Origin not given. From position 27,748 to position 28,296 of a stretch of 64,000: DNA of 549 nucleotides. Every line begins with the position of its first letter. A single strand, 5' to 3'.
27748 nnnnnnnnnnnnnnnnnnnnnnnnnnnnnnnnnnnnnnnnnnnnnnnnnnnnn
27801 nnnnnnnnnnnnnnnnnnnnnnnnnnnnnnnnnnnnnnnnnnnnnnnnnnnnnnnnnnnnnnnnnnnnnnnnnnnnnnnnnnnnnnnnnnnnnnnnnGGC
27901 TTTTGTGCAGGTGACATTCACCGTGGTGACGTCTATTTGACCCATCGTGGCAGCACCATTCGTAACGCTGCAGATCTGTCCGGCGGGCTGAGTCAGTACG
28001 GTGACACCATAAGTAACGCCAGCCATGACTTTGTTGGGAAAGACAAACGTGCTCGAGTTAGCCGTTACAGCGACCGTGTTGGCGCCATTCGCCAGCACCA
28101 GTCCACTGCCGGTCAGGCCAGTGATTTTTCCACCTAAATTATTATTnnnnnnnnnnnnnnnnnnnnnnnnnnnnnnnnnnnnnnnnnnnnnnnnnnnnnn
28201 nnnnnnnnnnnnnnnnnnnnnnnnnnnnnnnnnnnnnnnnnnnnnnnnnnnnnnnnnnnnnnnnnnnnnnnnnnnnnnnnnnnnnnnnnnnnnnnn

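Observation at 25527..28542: A duplicated two-gene lipoprotein module (D-C | tRNA-Leu | B-A) is built from eight copies of an uncharacterised Cys-bracketed domain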

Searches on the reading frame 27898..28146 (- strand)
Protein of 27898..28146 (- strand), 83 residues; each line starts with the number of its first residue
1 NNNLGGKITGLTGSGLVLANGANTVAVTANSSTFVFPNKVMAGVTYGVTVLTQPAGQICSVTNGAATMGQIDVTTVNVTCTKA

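Call 48: search_solved_structures(query=A3, max_evalue=10, show_alignments=2)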
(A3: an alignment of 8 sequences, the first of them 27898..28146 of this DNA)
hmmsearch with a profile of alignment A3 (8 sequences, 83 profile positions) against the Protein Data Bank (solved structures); distinct sequences matched with E-value up to 10: 2.
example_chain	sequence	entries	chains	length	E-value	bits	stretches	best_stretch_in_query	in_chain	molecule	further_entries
1rz0_A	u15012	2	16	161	0.18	14.9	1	3-55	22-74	phenol 2-hydroxylase component B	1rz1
1oqv_A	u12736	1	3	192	0.81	12.8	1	10-52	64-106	toxin-coregulated pilus subunit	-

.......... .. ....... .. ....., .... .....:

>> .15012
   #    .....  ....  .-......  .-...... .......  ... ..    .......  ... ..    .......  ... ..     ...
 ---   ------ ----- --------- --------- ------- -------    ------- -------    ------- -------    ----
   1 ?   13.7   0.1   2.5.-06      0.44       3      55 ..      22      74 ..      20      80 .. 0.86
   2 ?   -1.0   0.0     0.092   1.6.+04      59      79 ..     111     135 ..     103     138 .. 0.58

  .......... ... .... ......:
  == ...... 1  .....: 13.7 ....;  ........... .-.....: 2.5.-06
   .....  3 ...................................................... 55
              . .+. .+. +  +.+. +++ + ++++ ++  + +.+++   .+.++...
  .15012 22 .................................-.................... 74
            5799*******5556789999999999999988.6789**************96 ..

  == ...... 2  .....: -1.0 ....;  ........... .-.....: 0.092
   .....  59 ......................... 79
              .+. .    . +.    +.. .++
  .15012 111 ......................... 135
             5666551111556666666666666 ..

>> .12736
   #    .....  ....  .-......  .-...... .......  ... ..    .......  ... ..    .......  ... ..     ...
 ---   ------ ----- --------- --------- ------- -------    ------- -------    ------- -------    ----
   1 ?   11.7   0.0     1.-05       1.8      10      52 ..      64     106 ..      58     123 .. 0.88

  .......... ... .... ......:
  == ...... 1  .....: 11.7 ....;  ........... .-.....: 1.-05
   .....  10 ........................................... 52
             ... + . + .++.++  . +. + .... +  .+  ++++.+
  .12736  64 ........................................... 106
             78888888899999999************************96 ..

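Call 57: predict_structure(alignment_id=A3)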
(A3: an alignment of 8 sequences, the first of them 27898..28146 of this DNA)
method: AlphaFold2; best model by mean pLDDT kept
length: 83 residues; sequences in the alignment: 8
mean_pLDDT: 97.1   pTM: 0.85
mean pLDDT of the five models: 97.1, 96.9, 96.8, 96.3, 96.1
residues with pLDDT >= 90: 81; 70-90: 2; 50-70: 0; < 50: 0
segments of 3 or more residues with pLDDT < 50: none
pLDDT, mean of each block of 10 residues (from residue 1): 97 97 97 98 98 97 97 98 91
secondary structure, 60 per line:
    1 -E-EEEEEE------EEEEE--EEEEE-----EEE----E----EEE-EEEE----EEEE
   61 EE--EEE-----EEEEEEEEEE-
elements in order: E4-9 E16-20 E23-27 E33-35 E45-47 E49-52 E57-62 E65-67 E73-82

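Call 59: search_protein_representatives(alignment_id=A3)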
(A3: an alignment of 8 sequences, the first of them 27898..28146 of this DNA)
Query: 8 sequences, 83 profile positions. Proteins with E-value up to 0.001 (for the whole library): 14265; up to 1e-10: 9228; up to 1e-30: 3060. The best 150 are listed.
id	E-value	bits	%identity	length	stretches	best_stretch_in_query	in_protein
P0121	0.0e+00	1182.3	-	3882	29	1-82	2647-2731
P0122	0.0e+00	1040.5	-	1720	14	2-82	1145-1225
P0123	0.0e+00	1004.5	-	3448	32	3-82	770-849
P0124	1.7e-284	934.8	-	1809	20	3-82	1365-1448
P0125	3.1e-281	924.3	-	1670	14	1-82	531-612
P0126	1.3e-280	922.4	-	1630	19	1-82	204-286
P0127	1.1e-279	919.4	-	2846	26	4-82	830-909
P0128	2.2e-259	854.3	-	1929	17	2-82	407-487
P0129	5.5e-256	843.4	-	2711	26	3-82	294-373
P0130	4.5e-252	830.9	-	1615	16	3-82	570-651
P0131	2.0e-243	803.2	-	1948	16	1-82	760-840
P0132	4.7e-239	789.2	-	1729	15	3-82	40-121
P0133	3.1e-224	741.7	-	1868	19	3-81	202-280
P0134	6.1e-221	731.1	-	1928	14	1-82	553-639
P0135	4.6e-216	715.5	-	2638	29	2-82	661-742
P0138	3.1e-205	680.8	-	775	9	3-82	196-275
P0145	1.2e-194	646.9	-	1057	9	3-82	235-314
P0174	1.1e-161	541.2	-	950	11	1-82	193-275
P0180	2.4e-157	527.3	-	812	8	1-82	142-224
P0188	2.4e-149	501.7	-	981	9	2-82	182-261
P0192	3.3e-147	494.8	-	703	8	3-82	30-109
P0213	3.2e-138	466.0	-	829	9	3-82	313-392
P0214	6.6e-138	465.0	-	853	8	2-82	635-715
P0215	7.9e-138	464.7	-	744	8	2-82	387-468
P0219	1.5e-136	460.7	-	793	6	3-82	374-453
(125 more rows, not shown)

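Call 60: search_protein_families(library=pfam, proteins=[P0138, P0192, P0180, P0219, P0215, P0122, P0125, P0126], max_evalue=0.001)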
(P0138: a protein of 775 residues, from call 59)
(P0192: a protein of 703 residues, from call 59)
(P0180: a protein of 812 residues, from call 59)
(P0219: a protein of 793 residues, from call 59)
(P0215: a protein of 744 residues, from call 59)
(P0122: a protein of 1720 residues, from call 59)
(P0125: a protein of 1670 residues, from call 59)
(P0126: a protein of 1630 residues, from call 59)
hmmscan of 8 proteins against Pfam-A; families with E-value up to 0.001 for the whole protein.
P0138 (775 aa): 0 families

P0192 (703 aa): 0 families

P0180 (812 aa): 1 family
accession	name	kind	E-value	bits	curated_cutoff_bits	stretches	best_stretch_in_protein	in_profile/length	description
PF01833.30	TIG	-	2.3e-09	37.6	20.9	1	729-809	1-82/84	IPT/TIG domain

P0219 (793 aa): 0 families

P0215 (744 aa): 3 families
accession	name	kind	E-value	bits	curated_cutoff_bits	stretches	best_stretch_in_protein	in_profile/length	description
PF00041.27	fn3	-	1.7e-08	35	25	0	316-351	34-68/84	Fibronectin type III domain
PF16556.11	IL17R_fnIII_D1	-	5.2e-05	23.4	26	0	483-535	75-127/154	Interleukin-17 receptor, fibronectin-III-like domain 1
PF23667.1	CUB_CDCP1_1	-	0.001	19.4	27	0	338-369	4-36/72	CDCP1 CUB domain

P0122 (1720 aa): 6 families
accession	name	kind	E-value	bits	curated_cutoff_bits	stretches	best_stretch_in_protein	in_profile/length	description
PF01436.27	NHL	-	5.7e-36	121.2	20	2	1582-1608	1-27/28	NHL repeat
PF25021.1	TEN_NHL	-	4.3e-25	88.9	27.1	2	1575-1621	134-178/357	Teneurin NHL domain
PF06739.17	SBBP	-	2.1e-11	44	20.5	0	1529-1545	13-29/38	Beta-propeller repeat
PF00041.27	fn3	-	3.4e-09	37.2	25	0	999-1033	38-71/84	Fibronectin type III domain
PF25300.1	Fn3_Dep-1_3rd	-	1e-07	32.2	26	0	1000-1031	41-72/85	Dep-1 third Fn3-like domain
PF08450.18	SGL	-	2.9e-07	30.8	26.3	0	1578-1616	178-217/246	SMP-30/Gluconolactonase/LRE-like region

P0125 (1670 aa): 3 families
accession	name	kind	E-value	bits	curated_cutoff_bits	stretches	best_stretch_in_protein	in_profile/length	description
PF14289.11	DUF4369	-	5.8e-12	46.5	25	0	204-291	1-85/91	Domain of unknown function (DUF4369)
PF13418.12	Kelch_4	-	5e-10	39.6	21.6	0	1389-1422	12-40/49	Galactose oxidase, central domain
PF16110.10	DUF4828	-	1.3e-05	26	23.3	0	783-813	33-63/79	Domain of unknown function (DUF4828)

P0126 (1630 aa): 6 families
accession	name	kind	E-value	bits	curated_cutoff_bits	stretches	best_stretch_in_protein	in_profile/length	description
PF14289.11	DUF4369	-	1.9e-22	80.1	25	0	122-173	1-56/91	Domain of unknown function (DUF4369)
PF17133.9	DUF5108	-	3.7e-09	37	27.4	0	552-591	83-122/226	Domain of unknown function (DUF5108)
PF25692.1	Phage_depo_C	-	1.4e-07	32.3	25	0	448-492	19-63/90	Phage depolymerase C-terminal beta sandwich domain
PF11940.14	DUF3458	-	5.5e-05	23.9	28.6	0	1386-1423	57-94/95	Domain of unknown function (DUF3458) Ig-like fold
PF16378.10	DUF4988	-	0.00012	22.4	30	0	387-532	17-162/183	Domain of unknown function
PF25079.1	COB_C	-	0.00019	22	27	0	216-250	166-200/209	COBRA family C-terminal domain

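Call 61: fold_search(model_id=the predicted structure, library=pdb)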
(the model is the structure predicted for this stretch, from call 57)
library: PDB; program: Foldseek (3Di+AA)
matches with E <= 10: 375; with E <= 0.001: 0
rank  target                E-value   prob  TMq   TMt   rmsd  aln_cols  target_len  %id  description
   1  7w6b                  3.5e-02  0.99  0.54  0.08   7.5       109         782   12  Crystal Structure of PitA from pilus islet-2 of Streptococcus oralis (released 2022-06-01)
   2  7vcn_B                4.1e-02  0.99  0.54  0.12   7.4       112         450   15  Crystal Structure of PitA fragment from pilus islet-2 of Streptococcus oralis with Tb-Xo4 (released 2022-07-13)
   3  3irp                  5.7e-02  0.99  0.62  0.15   4.6       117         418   17  Crystal structure of functional region of UafA from Staphylococcus saprophyticus at 1.50 angstrom resolution (released 2010-09-08)
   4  6zc1                  6.6e-02  0.47  0.33  0.25   7.4       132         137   11  Crystal structure of RahU protein from Pseudomonas aeruginosa (released 2021-04-07)
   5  4jdz_B                7.4e-02  0.98  0.60  0.15   4.9       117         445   12  Structures of SdrD from Staphylococcus aureus reveal the molecular mechanism of how the cell surface receptors recogni (released 2013-06-19)
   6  10ps                  7.8e-02  0.99  0.60  0.12   4.8       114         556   16  Crystal structure of SdrD A2-A3-B1-B2 domains from Staphylococcus aureus JH1 (released 2026-02-11)
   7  9uvm                  9.2e-02  0.82  0.46  0.14   8.4       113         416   18  The SeMet pili protein of Streptococcus Sanguinis (released 2026-01-21)
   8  7vcr_A                1.1e-01  0.97  0.56  0.12   9.6       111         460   14  Crystal Structure of PitA fragment from pilus islet-2 of Streptococcus oralis (released 2022-06-01)
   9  7vcr_B                1.1e-01  0.99  0.63  0.15   3.9       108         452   11  Crystal Structure of PitA fragment from pilus islet-2 of Streptococcus oralis (released 2022-06-01)
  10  4jox                  1.2e-01  0.89  0.49  0.37   5.6       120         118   10  Crystal structure of cry34Ab1 protein at 2.15 A resolution (released 2014-04-23)
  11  4q1z                  1.6e-01  0.85  0.47  0.15   5.6        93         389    8  Crystal structure of a DUF4876 family protein (BT_1938) from Bacteroides thetaiotaomicron VPI-5482 at 2.50 A resolution (released 2014-04-23)
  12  8vdk                  1.6e-01  0.85  0.53  0.13   6.2       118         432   10  Crystal Structure of LPXTG-motif Cell Wall Anchor Domain Protein MSCRAMM_SdrD from Staphylococcus aureus (released 2024-08-07)
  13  5v3s_A                1.6e-01  0.77  0.45  0.31   6.7       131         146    4  Crystal structure of IP-1A from Alcaligenes faecalis at 1.8A resolution (released 2017-06-14)
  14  9c7u_B                1.7e-01  0.92  0.54  0.30   4.4        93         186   18  Structure of the human truncated BOS complex in GDN (released 2024-08-21)
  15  7bvx                  1.7e-01  0.96  0.58  0.23   4.3       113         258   17  Crystal structure of C-terminal fragment of pilus adhesin SpaC from Lactobacillus rhamnosus GG-Iodide soaked (released 2020-07-29)
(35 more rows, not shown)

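Call 76: search_protein_families(library=ncbifam, proteins=[P0138, P0192, P0180, P0219, P0215, P0145, P0174, P0188, P0213, P0214], max_evalue=0.001)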
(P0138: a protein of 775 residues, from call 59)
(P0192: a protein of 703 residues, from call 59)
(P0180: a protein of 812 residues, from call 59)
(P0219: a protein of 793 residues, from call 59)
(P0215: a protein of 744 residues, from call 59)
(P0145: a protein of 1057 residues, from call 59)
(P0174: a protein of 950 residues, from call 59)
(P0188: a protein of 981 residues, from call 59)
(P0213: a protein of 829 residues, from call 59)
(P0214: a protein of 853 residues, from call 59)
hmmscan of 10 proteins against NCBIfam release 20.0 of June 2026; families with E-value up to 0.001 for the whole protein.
P0138 (775 aa): 0 families

P0192 (703 aa): 0 families

P0180 (812 aa): 1 family
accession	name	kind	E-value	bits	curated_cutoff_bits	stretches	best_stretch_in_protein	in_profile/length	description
NF058597.1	CoaZ_rpt_PGGG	domain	4.3e-06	26.7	30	1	727-805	1-82/88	choice-of-anchor Z repeating domain-containing protein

P0219 (793 aa): 0 families

P0215 (744 aa): 0 families

P0145 (1057 aa): 6 families
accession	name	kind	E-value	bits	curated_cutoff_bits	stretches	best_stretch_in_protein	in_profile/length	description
NF035926.1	scyF_NHL_VPEP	equivalog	1.9e-31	109.6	350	2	809-1013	101-287/376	scytonemin biosynthesis PEP-CTERM protein ScyF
NF033206.1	ScyE_fam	subfamily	1e-15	58.1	80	0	806-846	4-60/333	ScyD/ScyE family protein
TIGR02604.1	Piru_Ver_Nterm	subfamily_domain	3.2e-09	36.6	122.2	1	860-1050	180-344/367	PVC-type heme-binding CxxCH protein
NF047494.1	Lepto_SBBP_lipo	equivalog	5e-07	28.8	400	0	760-883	133-265/466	SBBP repeat beta-propeller lipoprotein, LipL53 family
NF000022.1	stregra_B_VgbA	exception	1.6e-05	24.2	600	0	862-954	13-92/299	streptogramin B lyase Vgb(A)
NF047780.1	LIC12708_fam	subfamily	2.6e-05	23.3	150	0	930-997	67-144/391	LIC_12708 family protein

P0174 (950 aa): 1 family
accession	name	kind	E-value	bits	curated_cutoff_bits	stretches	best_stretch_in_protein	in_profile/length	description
TIGR01375.1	soxG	subfamily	0.00053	19.9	143.95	0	184-229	94-139/152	sarcosine oxidase subunit gamma family protein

P0188 (981 aa): 0 families

P0213 (829 aa): 2 families
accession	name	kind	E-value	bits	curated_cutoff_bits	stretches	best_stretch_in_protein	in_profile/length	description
NF047638.1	throspo3_MtsC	equivalog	2e-07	30.3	350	0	347-384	308-345/428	cell-cell cohesion MYXO-CTERM protein MtsC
NF008702.0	PRK11713.6-1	equivalog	3.1e-06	26.6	269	0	524-560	20-56/235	16S rRNA (uracil(1498)-N(3))-methyltransferase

P0214 (853 aa): 2 families
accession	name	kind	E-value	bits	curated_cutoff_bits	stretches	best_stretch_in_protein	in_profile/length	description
NF012200.0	choice_anch_D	domain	5.9e-13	49.3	45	1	707-808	5-107/108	choice-of-anchor D domain-containing protein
NF011226.0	PRK14633.1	equivalog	0.00051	20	205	0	160-241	60-139/150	ribosome maturation factor RimP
